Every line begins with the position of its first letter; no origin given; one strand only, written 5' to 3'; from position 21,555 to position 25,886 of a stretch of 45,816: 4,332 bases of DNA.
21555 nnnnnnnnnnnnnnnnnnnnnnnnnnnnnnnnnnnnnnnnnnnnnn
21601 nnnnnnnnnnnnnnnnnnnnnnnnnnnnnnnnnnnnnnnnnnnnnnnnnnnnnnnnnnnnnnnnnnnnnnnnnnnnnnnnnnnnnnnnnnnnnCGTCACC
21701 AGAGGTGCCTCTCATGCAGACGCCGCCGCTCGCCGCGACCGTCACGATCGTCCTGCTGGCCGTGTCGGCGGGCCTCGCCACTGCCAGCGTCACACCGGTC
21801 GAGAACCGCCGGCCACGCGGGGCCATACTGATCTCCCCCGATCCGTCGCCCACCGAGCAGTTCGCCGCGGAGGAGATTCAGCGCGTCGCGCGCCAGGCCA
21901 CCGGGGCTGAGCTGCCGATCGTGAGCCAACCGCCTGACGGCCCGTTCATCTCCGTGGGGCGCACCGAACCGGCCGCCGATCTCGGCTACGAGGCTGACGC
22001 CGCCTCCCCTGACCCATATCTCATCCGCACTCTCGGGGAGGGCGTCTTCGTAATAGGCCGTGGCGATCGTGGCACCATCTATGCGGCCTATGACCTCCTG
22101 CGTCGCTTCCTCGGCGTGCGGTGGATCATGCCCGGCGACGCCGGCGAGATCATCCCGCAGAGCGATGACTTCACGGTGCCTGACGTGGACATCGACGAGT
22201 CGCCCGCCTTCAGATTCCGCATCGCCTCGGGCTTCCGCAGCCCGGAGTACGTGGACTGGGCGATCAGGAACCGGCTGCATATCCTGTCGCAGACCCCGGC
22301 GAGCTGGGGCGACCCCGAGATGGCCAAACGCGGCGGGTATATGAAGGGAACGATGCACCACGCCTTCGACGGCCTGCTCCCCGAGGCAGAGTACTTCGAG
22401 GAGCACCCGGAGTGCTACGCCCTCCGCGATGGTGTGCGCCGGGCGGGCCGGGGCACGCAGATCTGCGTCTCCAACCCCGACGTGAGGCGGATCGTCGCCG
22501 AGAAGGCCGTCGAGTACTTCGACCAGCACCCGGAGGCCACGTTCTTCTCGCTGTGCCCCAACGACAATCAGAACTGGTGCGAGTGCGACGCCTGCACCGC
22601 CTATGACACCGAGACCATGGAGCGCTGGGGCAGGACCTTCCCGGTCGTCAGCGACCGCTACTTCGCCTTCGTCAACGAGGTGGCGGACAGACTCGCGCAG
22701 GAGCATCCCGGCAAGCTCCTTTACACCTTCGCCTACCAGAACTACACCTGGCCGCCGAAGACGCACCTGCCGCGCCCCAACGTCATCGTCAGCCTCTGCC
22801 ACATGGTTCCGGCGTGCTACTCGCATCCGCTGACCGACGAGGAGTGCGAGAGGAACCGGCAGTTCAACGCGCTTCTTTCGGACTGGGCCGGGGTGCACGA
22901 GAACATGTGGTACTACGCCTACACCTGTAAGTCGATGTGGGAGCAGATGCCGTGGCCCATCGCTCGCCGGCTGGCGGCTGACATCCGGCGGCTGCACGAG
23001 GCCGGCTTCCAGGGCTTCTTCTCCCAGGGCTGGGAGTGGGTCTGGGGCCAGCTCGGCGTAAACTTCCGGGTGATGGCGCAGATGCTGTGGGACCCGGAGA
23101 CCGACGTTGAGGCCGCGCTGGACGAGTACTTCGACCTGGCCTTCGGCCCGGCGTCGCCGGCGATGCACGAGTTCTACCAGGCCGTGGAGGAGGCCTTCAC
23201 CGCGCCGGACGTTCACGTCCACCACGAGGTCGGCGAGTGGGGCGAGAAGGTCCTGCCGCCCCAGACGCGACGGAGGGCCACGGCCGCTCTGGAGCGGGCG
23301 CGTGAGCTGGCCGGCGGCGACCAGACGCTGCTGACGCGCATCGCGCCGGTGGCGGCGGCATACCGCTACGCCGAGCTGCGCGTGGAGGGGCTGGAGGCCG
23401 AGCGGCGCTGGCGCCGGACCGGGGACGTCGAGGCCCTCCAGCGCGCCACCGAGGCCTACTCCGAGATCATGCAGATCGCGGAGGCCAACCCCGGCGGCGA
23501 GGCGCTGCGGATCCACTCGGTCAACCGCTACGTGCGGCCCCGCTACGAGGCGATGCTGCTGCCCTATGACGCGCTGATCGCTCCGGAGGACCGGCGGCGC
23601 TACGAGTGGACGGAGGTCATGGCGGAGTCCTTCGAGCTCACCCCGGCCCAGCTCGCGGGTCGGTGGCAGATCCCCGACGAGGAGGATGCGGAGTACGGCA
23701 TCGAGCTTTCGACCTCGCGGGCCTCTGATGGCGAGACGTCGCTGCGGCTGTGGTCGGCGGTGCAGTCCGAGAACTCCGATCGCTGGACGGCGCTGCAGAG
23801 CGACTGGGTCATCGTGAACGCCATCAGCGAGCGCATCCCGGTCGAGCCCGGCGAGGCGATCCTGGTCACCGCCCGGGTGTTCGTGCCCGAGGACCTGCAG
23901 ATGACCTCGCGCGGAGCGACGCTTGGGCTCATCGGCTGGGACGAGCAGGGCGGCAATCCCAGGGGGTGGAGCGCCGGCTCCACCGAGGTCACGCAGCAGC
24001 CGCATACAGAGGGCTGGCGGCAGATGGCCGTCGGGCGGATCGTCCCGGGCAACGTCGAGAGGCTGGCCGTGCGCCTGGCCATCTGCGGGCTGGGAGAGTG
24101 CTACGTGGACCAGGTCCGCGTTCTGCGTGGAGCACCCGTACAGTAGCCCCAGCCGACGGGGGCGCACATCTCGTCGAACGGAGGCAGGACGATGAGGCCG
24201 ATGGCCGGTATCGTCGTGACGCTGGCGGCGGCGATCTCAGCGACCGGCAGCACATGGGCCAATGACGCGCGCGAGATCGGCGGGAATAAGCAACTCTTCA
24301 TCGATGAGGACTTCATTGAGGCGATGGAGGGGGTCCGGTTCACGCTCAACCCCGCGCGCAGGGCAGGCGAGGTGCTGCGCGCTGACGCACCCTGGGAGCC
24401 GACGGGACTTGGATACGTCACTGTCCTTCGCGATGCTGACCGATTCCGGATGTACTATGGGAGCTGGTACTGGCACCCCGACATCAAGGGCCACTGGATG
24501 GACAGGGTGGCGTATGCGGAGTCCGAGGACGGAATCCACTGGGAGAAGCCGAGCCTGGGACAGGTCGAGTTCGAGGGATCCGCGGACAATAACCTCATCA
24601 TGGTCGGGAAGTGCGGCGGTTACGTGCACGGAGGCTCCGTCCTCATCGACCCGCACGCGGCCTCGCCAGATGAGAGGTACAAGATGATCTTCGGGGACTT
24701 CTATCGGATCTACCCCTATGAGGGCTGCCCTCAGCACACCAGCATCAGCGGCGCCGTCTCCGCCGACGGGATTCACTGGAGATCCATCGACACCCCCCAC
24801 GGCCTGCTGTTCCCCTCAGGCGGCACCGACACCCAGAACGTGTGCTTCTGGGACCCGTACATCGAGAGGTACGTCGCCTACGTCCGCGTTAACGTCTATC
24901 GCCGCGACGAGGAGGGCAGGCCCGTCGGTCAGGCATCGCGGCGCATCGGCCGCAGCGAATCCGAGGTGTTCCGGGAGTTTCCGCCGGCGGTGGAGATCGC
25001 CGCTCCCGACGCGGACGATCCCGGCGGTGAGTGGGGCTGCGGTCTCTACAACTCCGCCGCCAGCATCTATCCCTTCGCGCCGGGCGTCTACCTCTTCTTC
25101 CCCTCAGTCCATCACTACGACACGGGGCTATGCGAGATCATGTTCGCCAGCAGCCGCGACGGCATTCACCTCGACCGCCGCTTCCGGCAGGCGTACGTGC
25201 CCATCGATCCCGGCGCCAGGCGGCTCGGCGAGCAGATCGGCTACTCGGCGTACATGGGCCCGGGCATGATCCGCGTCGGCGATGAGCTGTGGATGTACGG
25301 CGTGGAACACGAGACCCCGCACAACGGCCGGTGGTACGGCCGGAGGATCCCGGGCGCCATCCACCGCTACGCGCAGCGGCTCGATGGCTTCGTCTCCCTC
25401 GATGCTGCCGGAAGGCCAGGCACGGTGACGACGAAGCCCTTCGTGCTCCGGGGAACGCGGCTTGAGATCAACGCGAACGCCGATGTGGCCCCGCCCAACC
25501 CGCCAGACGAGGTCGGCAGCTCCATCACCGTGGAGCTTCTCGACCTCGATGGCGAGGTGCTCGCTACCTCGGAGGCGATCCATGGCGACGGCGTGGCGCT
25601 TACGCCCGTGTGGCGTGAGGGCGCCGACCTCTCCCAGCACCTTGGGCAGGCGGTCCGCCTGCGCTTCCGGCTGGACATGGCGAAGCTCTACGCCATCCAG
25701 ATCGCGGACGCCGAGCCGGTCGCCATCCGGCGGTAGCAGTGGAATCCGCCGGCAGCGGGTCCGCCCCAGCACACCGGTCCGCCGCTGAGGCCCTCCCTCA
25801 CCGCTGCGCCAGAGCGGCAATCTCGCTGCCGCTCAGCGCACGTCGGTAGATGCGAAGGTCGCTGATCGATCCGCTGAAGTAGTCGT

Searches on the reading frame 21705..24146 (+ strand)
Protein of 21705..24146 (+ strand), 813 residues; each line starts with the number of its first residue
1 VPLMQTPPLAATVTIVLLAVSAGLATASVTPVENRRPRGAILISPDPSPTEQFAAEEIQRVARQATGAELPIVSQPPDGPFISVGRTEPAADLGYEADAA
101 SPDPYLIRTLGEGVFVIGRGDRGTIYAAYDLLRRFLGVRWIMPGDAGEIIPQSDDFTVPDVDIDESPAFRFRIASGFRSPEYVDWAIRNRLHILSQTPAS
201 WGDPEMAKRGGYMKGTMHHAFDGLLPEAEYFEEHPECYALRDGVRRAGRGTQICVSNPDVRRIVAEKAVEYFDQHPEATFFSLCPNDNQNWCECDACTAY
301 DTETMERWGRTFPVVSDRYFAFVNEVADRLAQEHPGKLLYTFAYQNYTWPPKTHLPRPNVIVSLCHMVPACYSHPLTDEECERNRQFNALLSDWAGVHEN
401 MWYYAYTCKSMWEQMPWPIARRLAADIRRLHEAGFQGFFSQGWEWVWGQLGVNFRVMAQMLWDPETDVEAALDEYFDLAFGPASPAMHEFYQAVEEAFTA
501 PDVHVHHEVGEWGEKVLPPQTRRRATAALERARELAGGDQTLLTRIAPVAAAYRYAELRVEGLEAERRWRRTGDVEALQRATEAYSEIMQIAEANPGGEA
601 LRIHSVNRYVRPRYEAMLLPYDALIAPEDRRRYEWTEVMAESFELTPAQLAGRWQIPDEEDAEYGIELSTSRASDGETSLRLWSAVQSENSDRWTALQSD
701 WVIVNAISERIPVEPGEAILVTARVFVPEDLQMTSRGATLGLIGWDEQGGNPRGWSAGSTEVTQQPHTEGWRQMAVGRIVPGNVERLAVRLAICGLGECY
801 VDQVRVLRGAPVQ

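Call 3: search_protein_families(library=pfam, proteins=[window:21705-24146:+])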
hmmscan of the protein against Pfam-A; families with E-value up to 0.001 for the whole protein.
window:21705-24146:+ (813 aa): 2 families
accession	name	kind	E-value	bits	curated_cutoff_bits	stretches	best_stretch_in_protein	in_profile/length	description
PF16126.11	DUF4838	-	7.2e-66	223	26.6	1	145-491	4-324/325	Domain of unknown function (DUF4838)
PF03648.19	Glyco_hydro_67N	-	3.6e-05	24.4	24.3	1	41-131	24-120/120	Glycosyl hydrolase family 67 N-terminus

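Call 4: search_protein_families(library=ncbifam, proteins=[window:21705-24146:+])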
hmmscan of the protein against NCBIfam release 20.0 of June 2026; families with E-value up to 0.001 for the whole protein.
window:21705-24146:+ (813 aa): 0 families

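Call 37: search_solved_structures(query=window:21705-24146:+, max_evalue=0.01)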
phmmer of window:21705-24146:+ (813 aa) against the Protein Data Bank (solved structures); distinct sequences matched with E-value up to 0.01: 0.

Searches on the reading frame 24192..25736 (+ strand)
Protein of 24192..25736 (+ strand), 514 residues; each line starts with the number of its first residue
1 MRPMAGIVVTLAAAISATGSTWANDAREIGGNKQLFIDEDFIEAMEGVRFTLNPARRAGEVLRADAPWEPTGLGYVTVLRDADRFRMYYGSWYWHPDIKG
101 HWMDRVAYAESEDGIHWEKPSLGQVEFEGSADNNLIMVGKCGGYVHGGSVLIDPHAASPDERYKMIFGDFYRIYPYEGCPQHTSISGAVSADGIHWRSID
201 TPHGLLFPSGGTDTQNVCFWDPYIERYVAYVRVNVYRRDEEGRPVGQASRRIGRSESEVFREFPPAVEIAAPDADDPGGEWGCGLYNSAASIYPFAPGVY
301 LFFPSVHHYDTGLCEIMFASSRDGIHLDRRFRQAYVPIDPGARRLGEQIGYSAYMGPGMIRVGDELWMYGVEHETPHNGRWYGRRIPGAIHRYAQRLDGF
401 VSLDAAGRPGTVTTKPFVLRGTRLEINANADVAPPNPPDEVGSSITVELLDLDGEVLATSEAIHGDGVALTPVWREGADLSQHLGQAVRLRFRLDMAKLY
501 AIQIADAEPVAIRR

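Call 3: search_protein_families(library=pfam, proteins=[window:24192-25736:+])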
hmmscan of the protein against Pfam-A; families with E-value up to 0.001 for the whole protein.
window:24192-25736:+ (514 aa): 0 families

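Call 4: search_protein_families(library=ncbifam, proteins=[window:24192-25736:+])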
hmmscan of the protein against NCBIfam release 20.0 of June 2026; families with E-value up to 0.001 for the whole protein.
window:24192-25736:+ (514 aa): 0 families

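Call 38: search_solved_structures(query=window:24192-25736:+, max_evalue=0.1)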
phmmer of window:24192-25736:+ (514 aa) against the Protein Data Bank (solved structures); distinct sequences matched with E-value up to 0.1: 0.

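Call 90: predict_structure(protein=window:24192-25736:+)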
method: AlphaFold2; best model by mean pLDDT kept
length: 514 residues; sequences in the alignment: 1
mean_pLDDT: 34.2   pTM: 0.27
mean pLDDT of the five models: 34.2, 30.2, 26.9, 25.4, 25.1
residues with pLDDT >= 90: 0; 70-90: 30; 50-70: 31; < 50: 453
segments of 3 or more residues with pLDDT < 50: 1-408, 427-441, 465-473, 475-477, 497-514
pLDDT, mean of each block of 10 residues (from residue 1): 25 29 30 33 35 31 30 36 35 32 30 28 27 25 23 29 25 23 23 24 23 24 26 30 30 28 25 27 24 32 29 27 26 28 32 30 32 28 28 28 38 62 53 45 68 82 49 50 75 57 35 26
secondary structure, 60 per line:
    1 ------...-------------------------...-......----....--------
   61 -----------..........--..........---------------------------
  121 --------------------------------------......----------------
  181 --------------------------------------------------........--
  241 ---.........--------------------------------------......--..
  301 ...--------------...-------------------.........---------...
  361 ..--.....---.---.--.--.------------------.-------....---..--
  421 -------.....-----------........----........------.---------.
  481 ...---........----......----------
elements in order: E7-9 E35-37 H39-44 E49-52 E72-81 E84-93 H159-164 E231-238 E244-252 E291-296 E299-303 E318-320 H340-348 E358-362 E365-369 E410-413 E428-432 E444-451 E456-463 H480-483 E487-494 E499-504

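Call 91: find_homologous_proteins(query=window:24192-25736:+, max_evalue=0.00001)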
Query window:24192-25736:+ (514 aa): 1228 proteins with E <= 0.00001 among 8000 candidates; the best 120 are listed.
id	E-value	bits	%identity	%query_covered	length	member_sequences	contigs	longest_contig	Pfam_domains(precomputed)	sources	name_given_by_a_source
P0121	0.0e+0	1210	100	100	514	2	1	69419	-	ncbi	ncbi:MAG: hypothetical protein ACP5KN_00125 [Armatimonadota bacterium]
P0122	1.6e-283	959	81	95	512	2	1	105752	-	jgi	-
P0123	9.4e-281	950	78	99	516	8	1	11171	-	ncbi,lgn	ncbi:MAG: hypothetical protein AB7Y46_13445 [Armatimonadota bacterium]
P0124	4.7e-276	935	77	98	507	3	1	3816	-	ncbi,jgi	-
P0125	2.1e-274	929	78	95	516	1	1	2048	-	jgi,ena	-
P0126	8.0e-264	894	76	95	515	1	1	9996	-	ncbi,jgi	-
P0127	7.9e-208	709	60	97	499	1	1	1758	-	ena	-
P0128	2.1e-200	685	58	97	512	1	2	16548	-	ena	-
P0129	2.1e-199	682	59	95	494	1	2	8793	-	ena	-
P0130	2.7e-199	681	58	97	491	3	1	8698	-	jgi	-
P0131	1.1e-196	673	59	95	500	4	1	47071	-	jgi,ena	-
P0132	1.9e-192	659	58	97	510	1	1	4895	-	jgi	-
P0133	3.1e-187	642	57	97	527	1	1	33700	-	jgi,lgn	jgi:hypothetical protein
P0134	1.4e-185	636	56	97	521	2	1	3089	-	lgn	-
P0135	5.0e-185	634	57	94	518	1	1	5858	-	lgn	-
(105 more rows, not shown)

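Call 95: search_protein_families(library=pfam, proteins=[window:24192-25736:+], max_evalue=0.1)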
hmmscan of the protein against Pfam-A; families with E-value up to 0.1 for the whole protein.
window:24192-25736:+ (514 aa): 0 families

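Call 97: predict_structure(alignment_id=A3)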
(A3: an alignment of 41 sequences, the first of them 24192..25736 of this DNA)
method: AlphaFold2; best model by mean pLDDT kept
length: 514 residues; sequences in the alignment: 41
mean_pLDDT: 90.2   pTM: 0.89
mean pLDDT of the five models: 90.2, 89.9, 89.3, 89.2, 89.2
residues with pLDDT >= 90: 383; 70-90: 90; 50-70: 37; < 50: 4
segments of 3 or more residues with pLDDT < 50: 1-4
pLDDT, mean of each block of 10 residues (from residue 1): 47 53 79 97 98 96 95 95 97 80 90 98 94 92 84 96 93 69 90 95 84 90 96 93 91 96 95 94 92 94 95 95 96 92 80 95 97 86 79 97 94 98 97 74 93 97 95 95 97 97 96 76
secondary structure, 60 per line:
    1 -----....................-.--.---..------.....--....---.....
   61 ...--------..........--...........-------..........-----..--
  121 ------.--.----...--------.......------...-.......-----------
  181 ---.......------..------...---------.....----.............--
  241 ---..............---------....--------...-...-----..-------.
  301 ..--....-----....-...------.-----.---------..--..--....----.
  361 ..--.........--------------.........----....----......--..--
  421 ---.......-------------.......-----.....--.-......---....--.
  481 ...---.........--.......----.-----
elements in order: H6-25 E42-46 E49-52 E56-63 E72-81 E84-94 E102-111 E135-137 E146-152 E163-169 E184-190 E205-207 E217-221 E226-238 E244-257 E267-270 E283-285 E300-302 E305-308 E314-317 E319-321 E352-355 E360-362 E365-373 E388-396 E401-404 E409-414 E424-430 E444-450 E456-460 E465-470 H480-483 E487-495 E498-504

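Call 99: fold_search(model_id=the predicted structure, library=pdb)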
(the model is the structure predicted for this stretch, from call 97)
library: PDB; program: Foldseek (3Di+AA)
matches with E <= 10: 714; with E <= 0.001: 141
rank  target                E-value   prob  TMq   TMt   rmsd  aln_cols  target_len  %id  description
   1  7fir_C                7.8e-11  1.00  0.45  0.72   5.2       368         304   14  The crystal structure of beta-1,2-mannobiose phosphorylase in complex with 1,4-mannobiose (released 2022-01-05)
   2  8ic1_A                2.7e-10  1.00  0.29  0.31  16.2       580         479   11  endo-alpha-D-arabinanase EndoMA1 D51N mutant from Microbacterium arabinogalactanolyticum in complex with arabinooligos (released 2023-08-16)
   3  7fip_A                3.3e-10  1.00  0.44  0.70   5.6       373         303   13  The native structure of beta-1,2-mannobiose phosphorylase from Thermoanaerobacter sp. (released 2022-01-05)
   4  6r3r                  4.0e-10  1.00  0.39  0.41  16.5       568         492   11  First crystal structure of endo-levanase BT1760 from Bacteroides thetaiotaomicron (released 2019-06-19)
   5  9gph_A                5.1e-10  1.00  0.43  0.69   5.4       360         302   14  Teth514_1788 1,2-beta-oligomannan phosphorylase in complex with mannose (-1) and phosphate (released 2025-09-17)
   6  9fj8_B                5.6e-10  1.00  0.44  0.71   4.9       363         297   14  Teth514_1788 1,2-beta-oligomannan phosphorylase in complex with mannotetraose (released 2025-06-11)
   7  7fip_D                6.5e-10  1.00  0.43  0.69   5.5       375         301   14  The native structure of beta-1,2-mannobiose phosphorylase from Thermoanaerobacter sp. (released 2022-01-05)
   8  9fj8_A                7.6e-10  1.00  0.44  0.71   4.9       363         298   14  Teth514_1788 1,2-beta-oligomannan phosphorylase in complex with mannotetraose (released 2025-06-11)
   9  9gph_B                1.2e-09  1.00  0.43  0.71   5.4       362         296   14  Teth514_1788 1,2-beta-oligomannan phosphorylase in complex with mannose (-1) and phosphate (released 2025-09-17)
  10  9no3_A                1.3e-09  1.00  0.39  0.41  16.8       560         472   10  The bifunctional arabinofuranosidase/xylosidase from metagenome of Pseudacanthotermes militaris. (released 2025-10-08)
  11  8hhv_A                1.5e-09  1.00  0.28  0.29  13.8       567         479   12  endo-alpha-D-arabinanase EndoMA1 from Microbacterium arabinogalactanolyticum (released 2023-08-16)
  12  8aa2_E                1.8e-09  1.00  0.38  0.39  17.8       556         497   11  Inactive levan utilisation machinery (utilisome) in the presence of levan fructo-oligosaccharides DP 15-25 (released 2023-06-07)
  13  6n1b_A                2.1e-09  1.00  0.40  0.52   9.5       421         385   11  Crystal structure of an N-acetylgalactosamine deacetylase from F. plautii in complex with blood group B trisaccharide (released 2019-06-12)
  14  8a9y_E                2.5e-09  1.00  0.39  0.40  17.4       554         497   11  Substrate-free levan utilisation machinery (utilisome) (released 2023-06-07)
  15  6r3u_A                3.9e-09  1.00  0.39  0.40  16.4       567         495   11  Endo-levanase BT1760 mutant E221A from Bacteroides thetaiotaomicron complexed with levantetraose (released 2019-06-19)
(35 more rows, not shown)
